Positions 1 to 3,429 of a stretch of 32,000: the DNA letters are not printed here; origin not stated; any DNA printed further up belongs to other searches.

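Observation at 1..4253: AT-rich island at the tRNA-Gln 3' flank encoding a coupled pair of Cap4/DUF4297-like nucleases, one fused to a >900-aa helical-repeat body: a candidate uncharacterised defence system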

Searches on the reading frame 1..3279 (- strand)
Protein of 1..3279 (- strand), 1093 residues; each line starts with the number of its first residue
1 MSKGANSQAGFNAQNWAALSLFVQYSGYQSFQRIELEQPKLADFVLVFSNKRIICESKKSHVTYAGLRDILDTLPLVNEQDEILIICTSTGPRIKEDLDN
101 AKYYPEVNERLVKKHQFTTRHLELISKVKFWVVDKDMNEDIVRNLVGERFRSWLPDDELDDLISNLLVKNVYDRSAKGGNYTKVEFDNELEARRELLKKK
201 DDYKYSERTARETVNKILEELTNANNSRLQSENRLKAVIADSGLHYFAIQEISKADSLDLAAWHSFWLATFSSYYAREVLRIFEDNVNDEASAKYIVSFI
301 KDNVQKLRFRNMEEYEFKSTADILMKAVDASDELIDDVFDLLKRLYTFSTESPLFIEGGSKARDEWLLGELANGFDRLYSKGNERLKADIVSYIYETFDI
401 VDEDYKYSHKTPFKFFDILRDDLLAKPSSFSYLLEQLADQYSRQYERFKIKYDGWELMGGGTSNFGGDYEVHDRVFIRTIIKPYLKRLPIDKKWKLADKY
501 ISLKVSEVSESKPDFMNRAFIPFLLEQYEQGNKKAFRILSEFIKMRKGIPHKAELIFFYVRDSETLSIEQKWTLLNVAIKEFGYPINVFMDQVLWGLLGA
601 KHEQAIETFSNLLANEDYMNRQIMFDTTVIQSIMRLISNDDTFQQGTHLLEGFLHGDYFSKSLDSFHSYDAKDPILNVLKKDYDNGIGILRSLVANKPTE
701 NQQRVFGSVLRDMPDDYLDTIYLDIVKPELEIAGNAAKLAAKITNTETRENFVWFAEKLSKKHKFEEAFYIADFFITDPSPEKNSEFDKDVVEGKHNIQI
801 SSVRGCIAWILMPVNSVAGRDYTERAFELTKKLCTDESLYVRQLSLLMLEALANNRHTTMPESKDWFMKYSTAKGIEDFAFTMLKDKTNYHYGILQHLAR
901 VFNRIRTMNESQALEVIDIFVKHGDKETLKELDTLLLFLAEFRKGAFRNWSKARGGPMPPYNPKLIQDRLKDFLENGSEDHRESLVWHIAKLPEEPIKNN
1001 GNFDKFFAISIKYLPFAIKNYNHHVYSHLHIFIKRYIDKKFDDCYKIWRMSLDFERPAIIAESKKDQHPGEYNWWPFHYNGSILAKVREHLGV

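Call 6: search_protein_families(library=pfam, proteins=[window:1-3279:-], max_evalue=1)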
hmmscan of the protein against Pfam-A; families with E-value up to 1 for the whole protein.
window:1-3279:- (1093 aa): 2 families
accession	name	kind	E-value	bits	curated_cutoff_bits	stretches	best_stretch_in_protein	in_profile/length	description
PF18502.6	Mrpl_C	-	0.11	13.2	25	1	182-232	50-100/111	54S ribosomal protein L8 C-terminal domain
PF24038.1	DUF7347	-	0.18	12.5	27.6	1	409-458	24-74/77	Domain of unknown function (DUF7347)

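Call 7: search_protein_families(library=padloc, proteins=[window:1-3279:-], max_evalue=1)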
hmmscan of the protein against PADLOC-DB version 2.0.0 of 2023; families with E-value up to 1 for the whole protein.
window:1-3279:- (1093 aa): 0 families

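Call 8: search_protein_families(library=ncbifam, proteins=[window:1-3279:-], max_evalue=1)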
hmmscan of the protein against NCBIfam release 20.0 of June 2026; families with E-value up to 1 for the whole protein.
window:1-3279:- (1093 aa): 0 families

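Call 47: predict_structure(alignment_id=A3)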
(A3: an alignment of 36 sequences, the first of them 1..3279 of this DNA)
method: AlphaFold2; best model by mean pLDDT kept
length: 1093 residues; sequences in the alignment: 36
mean_pLDDT: 86.0   pTM: 0.64
mean pLDDT of the five models: 86.0, 85.4, 84.1, 83.6, 82.6
residues with pLDDT >= 90: 492; 70-90: 519; 50-70: 71; < 50: 11
segments of 3 or more residues with pLDDT < 50: 1-9
pLDDT, mean of each block of 10 residues (from residue 1): 37 80 85 80 82 85 88 83 88 81 82 89 88 84 81 75 78 79 88 83 76 80 78 82 81 82 86 81 90 94 82 77 93 93 88 65 73 93 92 91 73 91 91 89 73 64 72 88 92 92 79 86 94 94 79 89 90 94 88 90 92 86 72 89 92 89 82 93 93 89 94 93 95 93 92 96 96 95 88 70 91 93 95 94 94 92 89 95 95 91 93 94 89 92 86 82 94 92 93 73 89 93 88 92 94 86 68 67 87 81
secondary structure, 60 per line:
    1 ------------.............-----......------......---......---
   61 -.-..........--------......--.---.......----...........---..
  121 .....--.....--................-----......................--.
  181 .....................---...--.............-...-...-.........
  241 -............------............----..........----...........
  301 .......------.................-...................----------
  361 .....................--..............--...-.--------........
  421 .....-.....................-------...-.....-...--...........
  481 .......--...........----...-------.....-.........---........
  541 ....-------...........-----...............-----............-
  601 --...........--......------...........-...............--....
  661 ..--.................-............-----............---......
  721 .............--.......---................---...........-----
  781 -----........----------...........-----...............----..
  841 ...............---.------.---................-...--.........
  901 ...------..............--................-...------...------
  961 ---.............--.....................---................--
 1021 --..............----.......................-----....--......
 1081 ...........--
elements in order (helices of 4 or more, strands of 3 or more residues): H13-25 E31-36 E43-48 E52-57 H64-73 E82-87 H94-100 H105-115 H119-125 E128-132 H135-150 H156-177 E180-182 H183-201 H210-222 H232-240 H242-253 H260-271 H276-285 H290-307 H314-330 H332-350 H361-381 H384-397 H413-425 H427-447 E459-463 E470-474 H475-487 H490-500 H515-519 H521-529 H533-544 H552-562 H568-582 H588-599 H603-613 H616-621 H628-638 H640-654 H657-662 H665-681 H683-694 H700-711 H715-733 H736-742 H746-761 H765-775 H786-793 H804-814 H820-834 H839-855 H870-885 H892-903 H910-923 H926-941 H964-976 H979-999 H1003-1018 H1023-1036 H1041-1063 H1069-1072 H1075-1091

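Call 53: fold_search(model_id=the predicted structure, library=pdb)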
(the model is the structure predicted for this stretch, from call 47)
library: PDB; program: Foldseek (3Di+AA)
matches with E <= 10: 1225; with E <= 0.001: 192
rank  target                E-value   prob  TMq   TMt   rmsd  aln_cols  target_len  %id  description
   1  7z8t_D                6.9e-07  1.00  0.27  0.26  21.4      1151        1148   11  CAND1-SCF-SKP2 CAND1 engaged SCF rocked (released 2023-04-19)
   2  7z8v_D                1.7e-06  1.00  0.27  0.26  20.2      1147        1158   11  CAND1-SCF-SKP2 (SKP1deldel) CAND1 engaged SCF rocked (released 2023-04-19)
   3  7zbz_D                1.7e-06  1.00  0.22  0.21  20.1      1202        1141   10  CAND1 delhairpin-SCF-SKP2 CAND1 partly engaged SCF partly rocked (released 2023-04-19)
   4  1qgr_A                3.6e-06  1.00  0.20  0.24  22.1       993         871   11  STRUCTURE OF IMPORTIN BETA BOUND TO THE IBB DOMAIN OF IMPORTIN ALPHA (II CRYSTAL FORM, GROWN AT LOW PH) (released 1999-05-24)
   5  7zbw_D                3.9e-06  1.00  0.23  0.28  29.6       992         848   10  CAND1-SCF-SKP2 CAND1 rolling-2 SCF engaged (released 2023-04-19)
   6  7z8r_D                3.9e-06  1.00  0.20  0.20  24.3      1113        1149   11  CAND1-CUL1-RBX1 (released 2023-04-19)
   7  9n75_SP               4.0e-06  1.00  0.18  0.13  35.7      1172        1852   10  SSU processome maturation and disassembly, State I (released 2025-11-05)
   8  7abh_u                4.4e-06  1.00  0.35  0.40  16.5       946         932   10  Human pre-Bact-2 spliceosome (SF3b/U2 snRNP portion) (released 2020-12-09)
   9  1u6g_C                5.5e-06  1.00  0.26  0.25  23.4       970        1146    9  Crystal Structure of The Cand1-Cul1-Roc1 Complex (released 2004-12-14)
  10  3s4w_A                6.4e-06  1.00  0.17  0.16  27.6      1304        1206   11  Structure of the FANCI-FANCD2 complex (released 2011-07-27)
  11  7wtz_K                9.8e-06  1.00  0.20  0.23  24.4      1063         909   10  Cryo-EM structure of a human pre-40S ribosomal subunit - State RRP12-B2 (released 2022-10-19)
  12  9caf_D                1.0e-05  1.00  0.17  0.09  29.6      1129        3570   12  Cryo-EM structure of the reconstituted TRRAP lobe of the human TIP60 complex (composite structure) (released 2025-06-18)
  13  8cdj_D                1.3e-05  1.00  0.27  0.32  28.1       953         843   10  CAND1 b-hairpin++-SCF-SKP2 CAND1 rolling SCF engaged (released 2023-04-19)
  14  8h3q_A                1.3e-05  1.00  0.20  0.19  23.4      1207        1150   10  Cryo-EM Structure of the CAND1-Cul3-Rbx1 complex (released 2023-10-11)
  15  9n74_LM               1.6e-05  1.00  0.15  0.11  52.7      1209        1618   10  SSU processome maturation and disassembly, State H (released 2025-10-29)
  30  3wyf_F                4.3e-05  1.00  0.31  0.32  16.5      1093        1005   11  Crystal structure of Xpo1p-Yrb2p-Gsp1p-GTP complex (released 2014-11-12)
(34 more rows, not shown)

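Call 55: search_protein_families(library=pfam, alignment_id=A10, max_evalue=0.01)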
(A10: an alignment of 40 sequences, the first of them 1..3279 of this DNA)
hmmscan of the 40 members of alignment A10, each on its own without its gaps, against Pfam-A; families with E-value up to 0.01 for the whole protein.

A. member 1, window:1-3279:- (1093 aa): 0 families

B. families by the number of members that match (of 40 scanned): 14 families
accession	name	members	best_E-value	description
PF12717.13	Cnd1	6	4.1e-05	non-SMC mitotic condensation complex subunit 1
PF02985.28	HEAT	5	1.9e-06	HEAT repeat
PF13646.12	HEAT_2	4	0.00085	HEAT repeats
PF24597.1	TPR_DOP1_M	3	0.0033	DOP1 middle TPR domain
PF01381.28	HTH_3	2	1.5e-14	Helix-turn-helix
PF13560.12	HTH_31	2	9.7e-08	Helix-turn-helix domain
PF13443.12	HTH_26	2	7.9e-07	Cro/C1-type HTH DNA-binding domain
PF12844.13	HTH_19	2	2.5e-06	Helix-turn-helix domain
PF13744.12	HTH_37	2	4.1e-05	Helix-turn-helix domain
PF00213.23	OSCP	1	0.00059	ATP synthase delta (OSCP) subunit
PF22205.1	Csm6_6H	1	0.0057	Csm6 6H domain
PF18360.6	hnRNP_Q_AcD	1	0.0058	Heterogeneous nuclear ribonucleoprotein Q acidic domain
PF04558.20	tRNA_synt_1c_R1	1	0.0083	Glutaminyl-tRNA synthetase, non-specific RNA binding region part 1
PF08951.15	EntA_Immun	1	0.0099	Enterocin A Immunity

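Call 56: find_related_loci(query=A3, collection=genome_contigs, flank=8000)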
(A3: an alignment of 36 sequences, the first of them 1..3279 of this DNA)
Query A3 (1093 aa) in genome_contigs; peptide patterns used: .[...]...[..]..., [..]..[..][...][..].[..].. (x = any residue, [..] = any of these).
48 stretches matched a pattern; 40 encode a relative of the query (tblastn E <= 1e-3); 38 distinct loci.
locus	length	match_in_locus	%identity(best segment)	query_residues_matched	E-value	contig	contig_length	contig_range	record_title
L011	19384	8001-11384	33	2-1093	0e+0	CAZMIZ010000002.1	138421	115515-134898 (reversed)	MAG TPA_asm: uncultured Gammaproteobacteria bacterium isolate binchicken_co338_18 genome assembly, contig: NODE_28_lengt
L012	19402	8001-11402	33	1-1092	0e+0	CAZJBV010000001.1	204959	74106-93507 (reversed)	MAG TPA_asm: uncultured Gammaproteobacteria bacterium isolate binchicken_co144_1014 genome assembly, contig: NODE_129_le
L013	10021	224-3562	32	1-1092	3e-171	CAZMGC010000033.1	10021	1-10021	MAG TPA_asm: uncultured Gammaproteobacteria bacterium isolate SRP278252_co2_146 genome assembly, contig: NODE_14234_leng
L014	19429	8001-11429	31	1-1092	7e-164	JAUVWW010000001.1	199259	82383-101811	MAG: bacterium isolate CSMAG_1200 CSMAG_1200_k127_5818825_length_199259_cov_17.4947, whole genome shotgun sequence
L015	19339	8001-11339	31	2-1092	8e-163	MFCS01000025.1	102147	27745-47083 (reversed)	MAG: Candidatus Daviesbacteria bacterium RIFCSPHIGHO2_01_FULL_41_45 rifcsphigho2_01_scaffold_523, whole genome shotgun s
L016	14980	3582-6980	31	4-1093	2e-156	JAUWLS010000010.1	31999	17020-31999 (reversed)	MAG: Candidatus Shapirobacteria bacterium isolate CSMAG_2378 CSMAG_2378_k141_1268657_length_31999_cov_8.4543, whole geno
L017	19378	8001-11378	31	4-1093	2e-170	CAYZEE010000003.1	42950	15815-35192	MAG TPA_asm: uncultured Gammaproteobacteria bacterium isolate SRP271791_co2_53 genome assembly, contig: NODE_110_length_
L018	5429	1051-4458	29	4-1092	8e-152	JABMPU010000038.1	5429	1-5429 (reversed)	MAG: Armatimonadota bacterium isolate bin.262 k141_1236683, whole genome shotgun sequence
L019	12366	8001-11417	30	3-1092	6e-145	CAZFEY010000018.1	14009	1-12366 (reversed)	MAG TPA_asm: uncultured Candidatus Saccharibacteria bacterium isolate SRP050083_co1_131 genome assembly, contig: NODE_18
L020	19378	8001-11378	30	1-1092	2e-142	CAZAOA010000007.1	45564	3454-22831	MAG TPA_asm: uncultured Candidatus Saccharibacteria bacterium isolate SRP179991_co5_105 genome assembly, contig: NODE_12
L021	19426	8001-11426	28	1-1087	1e-137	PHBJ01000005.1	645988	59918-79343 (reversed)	MAG: Deltaproteobacteria bacterium HGW-Deltaproteobacteria-13 08E140C01_z5_2013_Ig3399_v2_scaffold_178, whole genome sho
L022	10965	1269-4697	29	1-1092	1e-136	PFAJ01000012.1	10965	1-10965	MAG: Candidatus Doudnabacteria bacterium CG10_big_fil_rev_8_21_14_0_10_41_10 CG10_8_21_14_0.10_scaffold_23348_c, whole g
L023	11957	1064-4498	29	1-1092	8e-143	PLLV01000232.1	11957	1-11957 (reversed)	MAG: Syntrophaceae bacterium isolate fen_1168 73.20120800_E3S.49_contig_43232, whole genome shotgun sequence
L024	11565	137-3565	29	1-1092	2e-135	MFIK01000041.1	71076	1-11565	MAG: Candidatus Giovannonibacteria bacterium RIFCSPLOWO2_02_FULL_43_54 rifcsplowo2_02_scaffold_745, whole genome shotgun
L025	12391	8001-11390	29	4-1084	3e-135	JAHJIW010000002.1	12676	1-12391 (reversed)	MAG: Candidatus Margulisiibacteriota bacterium isolate Modern_marine_rock_biofilm.mb.116 Modern_marine_roc.mb.116_k141_1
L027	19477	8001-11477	28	1-1092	1e-127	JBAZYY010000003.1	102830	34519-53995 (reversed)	MAG: Parcubacteria group bacterium isolate SO_2017_GW1_93 NODE_1341_length_102830_cov_4.815166_OW334_2017, whole genome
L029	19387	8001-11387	29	3-1092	8e-128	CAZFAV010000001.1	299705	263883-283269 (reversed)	MAG TPA_asm: uncultured Candidatus Peribacteria bacterium isolate SRP342105_co1_342 genome assembly, contig: NODE_27_len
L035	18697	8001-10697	31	237-1092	3e-115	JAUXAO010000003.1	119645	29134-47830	MAG: bacterium isolate CSMAG_2764 CSMAG_2764_k141_376087_length_119645_cov_38.9440, whole genome shotgun sequence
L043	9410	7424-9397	30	1-643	1e-89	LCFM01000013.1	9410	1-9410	MAG: Parcubacteria group bacterium GW2011_GWA2_43_13 UV70_C0013, whole genome shotgun sequence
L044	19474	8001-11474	31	1-1092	1e-152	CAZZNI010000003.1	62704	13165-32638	MAG TPA_asm: uncultured Gammaproteobacteria bacterium isolate SRP241326_co4_16 genome assembly, contig: NODE_761_length_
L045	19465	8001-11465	32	1-1093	5e-173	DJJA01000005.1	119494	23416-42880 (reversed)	MAG TPA_asm: Candidatus Gottesmanbacteria bacterium UBA6580 UBA6580_contig_245, whole genome shotgun sequence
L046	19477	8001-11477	30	4-1093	5e-134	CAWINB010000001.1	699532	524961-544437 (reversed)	MAG: Candidatus Doudnabacteria bacterium isolate MFD04434.bin.1.36 genome assembly, contig: contig_24013, whole genome s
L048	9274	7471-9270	30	4-579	3e-71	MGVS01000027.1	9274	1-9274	MAG: Elusimicrobia bacterium RIFOXYD2_FULL_34_15 rifoxyd2_full_scaffold_1836, whole genome shotgun sequence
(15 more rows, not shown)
